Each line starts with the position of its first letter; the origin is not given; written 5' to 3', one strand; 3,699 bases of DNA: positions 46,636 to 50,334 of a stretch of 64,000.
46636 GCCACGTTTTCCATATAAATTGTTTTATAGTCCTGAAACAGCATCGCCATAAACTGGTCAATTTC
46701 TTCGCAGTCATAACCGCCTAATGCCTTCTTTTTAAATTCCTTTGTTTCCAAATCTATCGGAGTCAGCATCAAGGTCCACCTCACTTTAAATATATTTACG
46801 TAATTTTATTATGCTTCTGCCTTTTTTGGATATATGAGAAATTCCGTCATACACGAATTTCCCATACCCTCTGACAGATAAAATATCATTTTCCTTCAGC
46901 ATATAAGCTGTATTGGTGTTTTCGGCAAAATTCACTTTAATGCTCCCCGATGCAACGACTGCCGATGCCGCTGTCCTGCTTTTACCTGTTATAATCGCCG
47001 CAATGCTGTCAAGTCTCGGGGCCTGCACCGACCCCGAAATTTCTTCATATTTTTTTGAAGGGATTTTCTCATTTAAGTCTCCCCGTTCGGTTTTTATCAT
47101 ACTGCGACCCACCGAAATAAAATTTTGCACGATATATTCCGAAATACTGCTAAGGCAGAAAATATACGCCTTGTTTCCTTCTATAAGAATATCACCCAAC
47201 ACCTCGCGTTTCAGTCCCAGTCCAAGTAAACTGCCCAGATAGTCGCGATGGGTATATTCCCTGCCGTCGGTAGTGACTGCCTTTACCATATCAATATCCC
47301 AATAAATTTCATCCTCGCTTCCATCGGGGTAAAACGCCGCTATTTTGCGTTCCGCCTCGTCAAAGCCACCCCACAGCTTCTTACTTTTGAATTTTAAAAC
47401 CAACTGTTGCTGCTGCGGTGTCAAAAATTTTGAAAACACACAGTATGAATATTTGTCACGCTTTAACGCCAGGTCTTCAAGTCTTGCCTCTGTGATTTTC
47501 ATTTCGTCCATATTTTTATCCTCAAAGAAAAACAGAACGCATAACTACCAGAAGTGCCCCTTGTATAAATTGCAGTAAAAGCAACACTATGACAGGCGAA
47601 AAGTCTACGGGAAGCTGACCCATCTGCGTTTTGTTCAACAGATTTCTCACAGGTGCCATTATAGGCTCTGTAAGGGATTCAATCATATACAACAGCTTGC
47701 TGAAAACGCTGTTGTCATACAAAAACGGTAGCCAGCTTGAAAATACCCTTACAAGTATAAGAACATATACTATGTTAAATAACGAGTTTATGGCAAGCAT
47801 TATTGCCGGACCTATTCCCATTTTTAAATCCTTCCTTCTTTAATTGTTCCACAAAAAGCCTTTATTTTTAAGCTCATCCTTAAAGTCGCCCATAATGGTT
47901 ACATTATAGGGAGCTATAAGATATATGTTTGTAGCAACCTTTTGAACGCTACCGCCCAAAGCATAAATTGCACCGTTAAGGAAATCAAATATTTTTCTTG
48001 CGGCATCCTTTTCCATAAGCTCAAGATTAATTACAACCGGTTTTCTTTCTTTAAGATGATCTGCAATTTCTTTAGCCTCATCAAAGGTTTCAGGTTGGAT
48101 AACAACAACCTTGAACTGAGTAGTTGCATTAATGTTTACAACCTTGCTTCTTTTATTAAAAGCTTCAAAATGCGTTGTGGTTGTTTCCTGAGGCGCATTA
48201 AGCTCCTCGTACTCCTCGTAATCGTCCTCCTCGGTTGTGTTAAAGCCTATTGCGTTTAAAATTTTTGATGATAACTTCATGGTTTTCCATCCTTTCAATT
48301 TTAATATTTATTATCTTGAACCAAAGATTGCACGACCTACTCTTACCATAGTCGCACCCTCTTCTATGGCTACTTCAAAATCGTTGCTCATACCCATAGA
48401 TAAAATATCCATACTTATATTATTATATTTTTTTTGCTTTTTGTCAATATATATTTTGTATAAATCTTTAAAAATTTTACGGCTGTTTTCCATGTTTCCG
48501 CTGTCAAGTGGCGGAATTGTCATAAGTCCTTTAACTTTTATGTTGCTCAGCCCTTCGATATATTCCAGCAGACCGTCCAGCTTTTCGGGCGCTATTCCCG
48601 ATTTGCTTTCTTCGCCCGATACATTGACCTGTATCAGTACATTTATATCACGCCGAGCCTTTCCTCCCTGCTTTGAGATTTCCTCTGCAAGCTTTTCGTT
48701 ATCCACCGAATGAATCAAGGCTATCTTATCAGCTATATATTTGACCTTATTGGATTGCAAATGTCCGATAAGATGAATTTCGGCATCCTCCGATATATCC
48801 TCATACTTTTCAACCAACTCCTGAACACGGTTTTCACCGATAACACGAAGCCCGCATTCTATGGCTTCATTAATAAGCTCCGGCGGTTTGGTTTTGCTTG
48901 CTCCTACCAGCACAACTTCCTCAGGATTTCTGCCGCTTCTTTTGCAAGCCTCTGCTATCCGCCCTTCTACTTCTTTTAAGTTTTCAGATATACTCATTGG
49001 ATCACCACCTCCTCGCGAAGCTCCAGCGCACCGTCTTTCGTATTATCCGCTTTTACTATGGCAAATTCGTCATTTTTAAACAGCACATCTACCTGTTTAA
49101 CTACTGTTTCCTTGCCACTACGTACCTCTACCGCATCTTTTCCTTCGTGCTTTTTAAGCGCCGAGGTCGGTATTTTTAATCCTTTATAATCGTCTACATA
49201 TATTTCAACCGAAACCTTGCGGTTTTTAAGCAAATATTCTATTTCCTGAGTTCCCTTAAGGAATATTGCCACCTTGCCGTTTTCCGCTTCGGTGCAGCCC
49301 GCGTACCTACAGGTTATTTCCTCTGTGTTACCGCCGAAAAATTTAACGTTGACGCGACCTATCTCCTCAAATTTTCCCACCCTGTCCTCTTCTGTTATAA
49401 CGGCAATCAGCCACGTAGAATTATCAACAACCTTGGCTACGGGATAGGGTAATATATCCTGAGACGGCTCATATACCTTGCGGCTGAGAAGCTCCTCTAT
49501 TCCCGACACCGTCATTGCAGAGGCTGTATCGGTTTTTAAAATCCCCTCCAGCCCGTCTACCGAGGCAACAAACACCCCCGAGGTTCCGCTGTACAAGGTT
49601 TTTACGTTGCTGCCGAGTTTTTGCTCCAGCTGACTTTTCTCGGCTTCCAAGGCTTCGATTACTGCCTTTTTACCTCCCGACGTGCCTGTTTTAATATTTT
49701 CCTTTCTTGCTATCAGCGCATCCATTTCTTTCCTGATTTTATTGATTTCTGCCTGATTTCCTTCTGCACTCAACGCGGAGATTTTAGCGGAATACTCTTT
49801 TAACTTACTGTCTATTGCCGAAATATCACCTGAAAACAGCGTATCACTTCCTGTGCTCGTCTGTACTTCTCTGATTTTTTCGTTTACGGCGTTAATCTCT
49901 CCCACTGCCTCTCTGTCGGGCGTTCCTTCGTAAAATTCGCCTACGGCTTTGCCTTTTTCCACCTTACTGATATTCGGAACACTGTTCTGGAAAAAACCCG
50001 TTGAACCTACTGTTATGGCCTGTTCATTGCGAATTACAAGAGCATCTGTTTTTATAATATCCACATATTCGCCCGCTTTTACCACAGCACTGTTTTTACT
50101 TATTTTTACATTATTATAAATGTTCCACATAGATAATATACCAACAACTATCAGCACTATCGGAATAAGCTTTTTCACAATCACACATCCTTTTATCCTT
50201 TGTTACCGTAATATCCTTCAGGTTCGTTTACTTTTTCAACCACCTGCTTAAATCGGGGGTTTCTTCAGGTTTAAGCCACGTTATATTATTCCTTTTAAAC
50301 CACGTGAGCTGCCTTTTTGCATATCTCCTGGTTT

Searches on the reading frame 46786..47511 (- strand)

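Call 49: search_protein_families(library=ncbifam, proteins=[window:46786-47511:-], max_evalue=0.00001)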
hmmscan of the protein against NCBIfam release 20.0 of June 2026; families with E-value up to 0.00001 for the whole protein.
window:46786-47511:- (241 aa): 1 family
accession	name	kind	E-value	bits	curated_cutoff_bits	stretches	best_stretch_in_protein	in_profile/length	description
TIGR03069.1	PS_II_S4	equivalog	2e-18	66.4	201.55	1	45-238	59-256/257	photosystem II electron transport protein, Sll1252 family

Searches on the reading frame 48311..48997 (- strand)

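Call 49: search_protein_families(library=ncbifam, proteins=[window:48311-48997:-], max_evalue=0.00001)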
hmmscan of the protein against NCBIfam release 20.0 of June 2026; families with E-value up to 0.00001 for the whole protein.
window:48311-48997:- (228 aa): 1 family
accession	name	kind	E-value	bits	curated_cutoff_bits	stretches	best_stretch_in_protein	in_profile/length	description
TIGR00044.1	TIGR00044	hypoth_equivalog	4.2e-64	216.3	106.25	1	2-228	3-229/229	YggS family pyridoxal phosphate-dependent enzyme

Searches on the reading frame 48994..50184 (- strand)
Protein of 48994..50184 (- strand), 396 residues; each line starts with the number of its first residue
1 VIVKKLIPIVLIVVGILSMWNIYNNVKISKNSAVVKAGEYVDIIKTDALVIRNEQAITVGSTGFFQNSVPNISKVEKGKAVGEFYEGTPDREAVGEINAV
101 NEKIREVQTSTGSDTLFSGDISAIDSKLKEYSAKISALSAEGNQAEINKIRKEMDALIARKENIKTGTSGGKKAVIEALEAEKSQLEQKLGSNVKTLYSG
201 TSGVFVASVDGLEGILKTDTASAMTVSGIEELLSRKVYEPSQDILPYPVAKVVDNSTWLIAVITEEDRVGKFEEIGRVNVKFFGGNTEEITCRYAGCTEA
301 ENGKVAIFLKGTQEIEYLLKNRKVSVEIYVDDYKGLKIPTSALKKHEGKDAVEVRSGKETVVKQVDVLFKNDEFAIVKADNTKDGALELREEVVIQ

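Call 49: search_protein_families(library=ncbifam, proteins=[window:48994-50184:-], max_evalue=0.00001)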
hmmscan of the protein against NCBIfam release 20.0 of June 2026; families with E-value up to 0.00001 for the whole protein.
window:48994-50184:- (396 aa): 1 family
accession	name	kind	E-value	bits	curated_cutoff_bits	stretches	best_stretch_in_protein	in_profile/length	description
TIGR02828.1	TIGR02828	hypoth_equivalog_domain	2.9e-21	76.2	154.4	1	202-385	1-183/188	putative membrane fusion protein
